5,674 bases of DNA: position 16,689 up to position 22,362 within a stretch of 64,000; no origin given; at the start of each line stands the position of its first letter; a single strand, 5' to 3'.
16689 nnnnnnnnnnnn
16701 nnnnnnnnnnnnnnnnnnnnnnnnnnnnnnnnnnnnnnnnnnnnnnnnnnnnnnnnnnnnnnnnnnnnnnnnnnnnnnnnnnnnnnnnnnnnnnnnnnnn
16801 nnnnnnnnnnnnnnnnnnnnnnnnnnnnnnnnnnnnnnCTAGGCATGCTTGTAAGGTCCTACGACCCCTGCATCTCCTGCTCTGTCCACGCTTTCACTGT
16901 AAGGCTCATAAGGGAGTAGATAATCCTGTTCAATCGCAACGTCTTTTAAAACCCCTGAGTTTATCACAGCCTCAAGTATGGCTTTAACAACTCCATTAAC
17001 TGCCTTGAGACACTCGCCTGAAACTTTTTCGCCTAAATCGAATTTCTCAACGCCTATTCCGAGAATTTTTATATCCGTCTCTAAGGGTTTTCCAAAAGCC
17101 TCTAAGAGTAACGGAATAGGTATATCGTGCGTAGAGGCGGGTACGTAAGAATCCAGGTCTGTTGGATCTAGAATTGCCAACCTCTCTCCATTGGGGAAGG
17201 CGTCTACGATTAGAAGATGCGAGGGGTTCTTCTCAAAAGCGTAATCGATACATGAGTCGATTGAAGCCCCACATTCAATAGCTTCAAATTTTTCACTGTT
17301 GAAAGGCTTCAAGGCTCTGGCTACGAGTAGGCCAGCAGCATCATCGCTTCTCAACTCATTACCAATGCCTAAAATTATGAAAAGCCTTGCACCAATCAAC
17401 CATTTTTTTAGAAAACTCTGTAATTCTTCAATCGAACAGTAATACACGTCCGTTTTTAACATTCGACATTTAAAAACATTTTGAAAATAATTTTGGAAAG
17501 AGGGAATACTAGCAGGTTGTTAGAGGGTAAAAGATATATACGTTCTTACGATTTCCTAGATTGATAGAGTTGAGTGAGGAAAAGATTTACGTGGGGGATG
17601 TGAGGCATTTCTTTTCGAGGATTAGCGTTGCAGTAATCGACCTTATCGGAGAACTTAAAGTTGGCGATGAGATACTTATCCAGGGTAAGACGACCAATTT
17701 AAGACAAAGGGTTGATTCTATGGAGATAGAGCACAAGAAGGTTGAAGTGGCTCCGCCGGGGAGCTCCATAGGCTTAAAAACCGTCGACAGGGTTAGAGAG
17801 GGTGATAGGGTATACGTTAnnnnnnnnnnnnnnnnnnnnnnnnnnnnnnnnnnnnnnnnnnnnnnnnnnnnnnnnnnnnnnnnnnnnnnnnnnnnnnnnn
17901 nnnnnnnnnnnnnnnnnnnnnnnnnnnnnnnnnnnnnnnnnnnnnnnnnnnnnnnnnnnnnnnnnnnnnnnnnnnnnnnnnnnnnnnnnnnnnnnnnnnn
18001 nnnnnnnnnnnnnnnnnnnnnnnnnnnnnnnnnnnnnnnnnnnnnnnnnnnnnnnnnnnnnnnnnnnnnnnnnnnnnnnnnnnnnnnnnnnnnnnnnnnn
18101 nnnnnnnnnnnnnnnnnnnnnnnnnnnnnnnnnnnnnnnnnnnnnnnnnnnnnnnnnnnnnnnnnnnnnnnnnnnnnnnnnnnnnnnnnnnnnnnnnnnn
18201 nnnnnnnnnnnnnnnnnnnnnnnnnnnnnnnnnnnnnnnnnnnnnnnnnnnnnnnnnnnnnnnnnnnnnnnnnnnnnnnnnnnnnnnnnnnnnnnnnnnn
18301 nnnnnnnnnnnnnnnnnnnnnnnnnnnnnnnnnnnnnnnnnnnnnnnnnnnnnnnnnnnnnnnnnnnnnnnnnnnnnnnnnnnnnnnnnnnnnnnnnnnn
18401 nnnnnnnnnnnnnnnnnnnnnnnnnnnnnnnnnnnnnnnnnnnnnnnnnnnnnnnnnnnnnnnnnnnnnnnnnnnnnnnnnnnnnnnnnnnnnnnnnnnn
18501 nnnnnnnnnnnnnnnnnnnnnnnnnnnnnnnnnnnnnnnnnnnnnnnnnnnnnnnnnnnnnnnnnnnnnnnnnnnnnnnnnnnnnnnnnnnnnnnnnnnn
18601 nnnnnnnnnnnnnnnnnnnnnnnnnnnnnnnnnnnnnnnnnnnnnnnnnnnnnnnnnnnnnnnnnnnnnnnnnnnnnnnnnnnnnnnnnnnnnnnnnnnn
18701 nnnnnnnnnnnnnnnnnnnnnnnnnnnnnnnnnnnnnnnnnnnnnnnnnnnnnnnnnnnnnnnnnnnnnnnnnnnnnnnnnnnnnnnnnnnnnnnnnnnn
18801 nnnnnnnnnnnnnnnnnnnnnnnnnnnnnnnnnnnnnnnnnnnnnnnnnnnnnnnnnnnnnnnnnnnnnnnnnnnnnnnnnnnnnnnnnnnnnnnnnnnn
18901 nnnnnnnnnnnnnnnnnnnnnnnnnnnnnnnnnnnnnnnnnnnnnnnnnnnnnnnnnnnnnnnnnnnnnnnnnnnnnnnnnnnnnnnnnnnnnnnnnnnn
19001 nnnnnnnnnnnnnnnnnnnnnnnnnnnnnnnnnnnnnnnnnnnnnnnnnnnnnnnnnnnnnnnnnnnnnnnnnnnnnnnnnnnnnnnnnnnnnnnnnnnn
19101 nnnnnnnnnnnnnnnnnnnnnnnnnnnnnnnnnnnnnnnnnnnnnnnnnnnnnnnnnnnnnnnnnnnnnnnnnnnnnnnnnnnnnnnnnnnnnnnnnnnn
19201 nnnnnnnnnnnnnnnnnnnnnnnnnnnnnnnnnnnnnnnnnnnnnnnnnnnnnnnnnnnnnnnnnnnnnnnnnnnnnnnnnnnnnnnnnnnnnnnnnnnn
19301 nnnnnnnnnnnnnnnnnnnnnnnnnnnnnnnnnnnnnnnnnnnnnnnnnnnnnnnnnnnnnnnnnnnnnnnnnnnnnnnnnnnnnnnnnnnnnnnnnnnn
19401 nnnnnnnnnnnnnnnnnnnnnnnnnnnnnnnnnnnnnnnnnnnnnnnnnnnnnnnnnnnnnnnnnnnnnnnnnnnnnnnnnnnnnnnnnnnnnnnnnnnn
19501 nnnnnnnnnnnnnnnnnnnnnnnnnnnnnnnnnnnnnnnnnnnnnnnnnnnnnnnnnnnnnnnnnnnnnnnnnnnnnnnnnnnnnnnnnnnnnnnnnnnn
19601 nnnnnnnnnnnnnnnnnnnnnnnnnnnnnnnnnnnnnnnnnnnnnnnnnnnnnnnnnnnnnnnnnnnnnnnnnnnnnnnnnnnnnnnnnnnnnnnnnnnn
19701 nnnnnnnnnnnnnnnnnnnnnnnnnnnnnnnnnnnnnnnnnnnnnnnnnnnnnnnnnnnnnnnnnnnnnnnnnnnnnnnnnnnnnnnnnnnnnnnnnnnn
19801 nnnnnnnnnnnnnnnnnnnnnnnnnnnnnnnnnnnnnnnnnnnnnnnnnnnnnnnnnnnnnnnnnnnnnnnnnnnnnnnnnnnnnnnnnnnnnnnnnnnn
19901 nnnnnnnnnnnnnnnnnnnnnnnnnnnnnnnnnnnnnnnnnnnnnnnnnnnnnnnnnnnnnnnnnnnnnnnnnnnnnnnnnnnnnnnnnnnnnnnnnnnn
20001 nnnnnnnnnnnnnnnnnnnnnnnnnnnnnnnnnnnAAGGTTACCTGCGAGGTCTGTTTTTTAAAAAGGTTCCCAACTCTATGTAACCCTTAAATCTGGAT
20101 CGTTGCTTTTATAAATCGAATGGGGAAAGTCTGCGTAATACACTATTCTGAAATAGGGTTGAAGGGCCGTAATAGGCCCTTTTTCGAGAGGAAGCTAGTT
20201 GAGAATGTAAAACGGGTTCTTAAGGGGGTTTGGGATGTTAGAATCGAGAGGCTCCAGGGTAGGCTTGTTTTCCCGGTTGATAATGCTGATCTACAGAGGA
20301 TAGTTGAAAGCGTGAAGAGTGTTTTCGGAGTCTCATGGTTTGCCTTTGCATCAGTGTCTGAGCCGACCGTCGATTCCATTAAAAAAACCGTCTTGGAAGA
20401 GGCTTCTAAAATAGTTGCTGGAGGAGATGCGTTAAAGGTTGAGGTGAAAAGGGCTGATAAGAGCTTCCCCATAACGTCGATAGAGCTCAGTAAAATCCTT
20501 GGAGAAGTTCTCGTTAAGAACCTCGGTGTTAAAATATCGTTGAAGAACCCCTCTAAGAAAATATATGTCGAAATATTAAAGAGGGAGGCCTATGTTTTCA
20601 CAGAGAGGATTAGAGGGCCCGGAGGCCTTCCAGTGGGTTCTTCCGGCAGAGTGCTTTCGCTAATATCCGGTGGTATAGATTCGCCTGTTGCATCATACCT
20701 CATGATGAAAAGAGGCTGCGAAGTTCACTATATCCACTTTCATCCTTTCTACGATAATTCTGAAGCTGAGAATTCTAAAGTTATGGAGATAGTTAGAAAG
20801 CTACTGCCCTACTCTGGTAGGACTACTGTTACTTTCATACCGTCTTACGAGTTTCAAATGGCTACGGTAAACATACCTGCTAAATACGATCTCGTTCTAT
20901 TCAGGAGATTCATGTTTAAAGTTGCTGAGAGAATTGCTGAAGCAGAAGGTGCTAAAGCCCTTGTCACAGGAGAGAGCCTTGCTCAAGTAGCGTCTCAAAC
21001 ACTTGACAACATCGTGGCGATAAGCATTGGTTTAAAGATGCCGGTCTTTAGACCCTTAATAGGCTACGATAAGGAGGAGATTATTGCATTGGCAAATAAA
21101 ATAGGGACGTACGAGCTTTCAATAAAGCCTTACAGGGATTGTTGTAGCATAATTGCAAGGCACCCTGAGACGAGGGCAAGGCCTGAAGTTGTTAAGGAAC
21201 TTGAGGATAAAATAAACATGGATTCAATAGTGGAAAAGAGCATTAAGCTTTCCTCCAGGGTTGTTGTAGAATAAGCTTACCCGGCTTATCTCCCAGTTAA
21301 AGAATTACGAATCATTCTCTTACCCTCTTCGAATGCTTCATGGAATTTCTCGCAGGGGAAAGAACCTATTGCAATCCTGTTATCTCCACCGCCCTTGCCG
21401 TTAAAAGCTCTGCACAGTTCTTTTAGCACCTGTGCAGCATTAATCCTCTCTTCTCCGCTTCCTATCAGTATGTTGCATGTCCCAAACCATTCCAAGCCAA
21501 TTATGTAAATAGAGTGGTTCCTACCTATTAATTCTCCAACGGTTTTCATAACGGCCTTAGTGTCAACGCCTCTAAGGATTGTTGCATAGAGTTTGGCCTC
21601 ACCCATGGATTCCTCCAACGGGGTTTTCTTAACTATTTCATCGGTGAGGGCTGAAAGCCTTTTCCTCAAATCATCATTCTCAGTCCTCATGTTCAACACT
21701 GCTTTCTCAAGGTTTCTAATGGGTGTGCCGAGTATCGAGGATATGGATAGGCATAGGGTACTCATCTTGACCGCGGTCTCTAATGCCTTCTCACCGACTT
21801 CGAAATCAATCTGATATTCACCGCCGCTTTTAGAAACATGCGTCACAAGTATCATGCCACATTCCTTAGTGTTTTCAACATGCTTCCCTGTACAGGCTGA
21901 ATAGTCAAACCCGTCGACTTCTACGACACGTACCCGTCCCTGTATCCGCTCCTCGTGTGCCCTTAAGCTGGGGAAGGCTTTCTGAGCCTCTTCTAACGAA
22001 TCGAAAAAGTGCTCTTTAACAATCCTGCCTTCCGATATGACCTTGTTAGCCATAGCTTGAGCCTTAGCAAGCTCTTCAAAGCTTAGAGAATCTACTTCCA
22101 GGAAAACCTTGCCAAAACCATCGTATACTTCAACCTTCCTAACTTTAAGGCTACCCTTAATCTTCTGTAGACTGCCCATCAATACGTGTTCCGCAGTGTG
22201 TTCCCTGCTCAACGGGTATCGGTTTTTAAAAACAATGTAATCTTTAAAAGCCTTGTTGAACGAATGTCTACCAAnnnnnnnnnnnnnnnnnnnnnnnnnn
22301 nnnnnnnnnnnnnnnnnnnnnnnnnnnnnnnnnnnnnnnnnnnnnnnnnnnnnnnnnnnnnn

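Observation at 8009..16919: Two cytoplasmic [NiFe]-hydrogenase operons arranged head-to-head: hoxEFUYH-type (NuoEFG diaphorase-linked) and hydBGDA sulfhydrogenase-type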

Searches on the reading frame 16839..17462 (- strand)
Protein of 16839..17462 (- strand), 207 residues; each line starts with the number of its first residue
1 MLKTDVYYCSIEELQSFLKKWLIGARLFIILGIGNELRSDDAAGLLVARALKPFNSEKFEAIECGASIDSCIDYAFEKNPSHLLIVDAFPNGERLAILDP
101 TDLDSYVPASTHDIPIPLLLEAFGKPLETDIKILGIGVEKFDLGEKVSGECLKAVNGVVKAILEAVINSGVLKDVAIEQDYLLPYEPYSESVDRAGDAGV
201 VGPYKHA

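Call 3: search_protein_families(library=pfam, proteins=[window:16839-17462:-])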
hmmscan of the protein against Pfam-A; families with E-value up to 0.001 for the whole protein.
window:16839-17462:- (207 aa): 1 family
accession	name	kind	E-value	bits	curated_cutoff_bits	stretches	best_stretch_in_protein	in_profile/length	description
PF01750.23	HycI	-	2e-06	28.1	23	1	56-167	14-128/130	Hydrogenase maturation protease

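Call 4: search_protein_families(library=ncbifam, proteins=[window:16839-17462:-])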
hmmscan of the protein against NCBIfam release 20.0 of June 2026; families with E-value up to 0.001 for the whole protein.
window:16839-17462:- (207 aa): 3 families
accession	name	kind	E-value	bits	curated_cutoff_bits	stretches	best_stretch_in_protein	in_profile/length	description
TIGR00072.1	hydrog_prot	superfamily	2.1e-20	73.2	47.45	1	30-165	2-144/145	hydrogenase maturation protease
TIGR00142.1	hycI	equivalog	9e-19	67.7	119.1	1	29-167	2-143/146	hydrogenase maturation peptidase HycI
TIGR00130.1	frhD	equivalog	0.0001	22.4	134.95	1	28-164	5-149/153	coenzyme F420-reducing hydrogenase, FrhD protein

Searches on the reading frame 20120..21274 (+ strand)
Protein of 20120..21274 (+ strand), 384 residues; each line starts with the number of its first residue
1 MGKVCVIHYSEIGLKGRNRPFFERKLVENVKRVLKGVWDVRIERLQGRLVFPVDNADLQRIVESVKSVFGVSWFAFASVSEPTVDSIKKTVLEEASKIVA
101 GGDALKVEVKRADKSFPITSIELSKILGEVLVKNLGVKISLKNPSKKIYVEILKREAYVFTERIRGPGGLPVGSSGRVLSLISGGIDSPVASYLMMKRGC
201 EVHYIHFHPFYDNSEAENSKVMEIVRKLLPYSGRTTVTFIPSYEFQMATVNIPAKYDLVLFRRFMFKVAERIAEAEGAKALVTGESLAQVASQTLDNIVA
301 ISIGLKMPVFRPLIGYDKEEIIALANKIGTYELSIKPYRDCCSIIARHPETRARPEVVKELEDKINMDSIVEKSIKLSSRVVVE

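Call 49: search_protein_families(library=pfam, proteins=[window:20120-21274:+], max_evalue=0.00001)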
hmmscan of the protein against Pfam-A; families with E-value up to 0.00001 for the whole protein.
window:20120-21274:+ (384 aa): 4 families
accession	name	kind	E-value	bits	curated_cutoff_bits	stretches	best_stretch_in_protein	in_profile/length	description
PF02568.20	ThiI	-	3.7e-70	236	20.5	1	173-366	1-196/197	Thiamine biosynthesis protein (ThiI)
PF22025.1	ThiI_fer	-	1.5e-20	73.8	25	1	5-74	2-71/72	ThiI ferredoxin-like domain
PF02926.22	THUMP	-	9.1e-14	52.1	20.6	1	83-161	3-83/84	THUMP domain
PF06508.19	QueC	-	7.2e-08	32.6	22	0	178-338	2-184/210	Queuosine biosynthesis protein QueC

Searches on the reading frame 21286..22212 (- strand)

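Call 49: search_protein_families(library=pfam, proteins=[window:21286-22212:-], max_evalue=0.00001)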
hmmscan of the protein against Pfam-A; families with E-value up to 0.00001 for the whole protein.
window:21286-22212:- (308 aa): 1 family
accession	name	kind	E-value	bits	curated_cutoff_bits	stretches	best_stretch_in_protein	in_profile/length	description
PF07973.19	tRNA_SAD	-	3.7e-08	33.6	24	1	94-130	1-37/44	Threonyl and Alanyl tRNA synthetase second additional domain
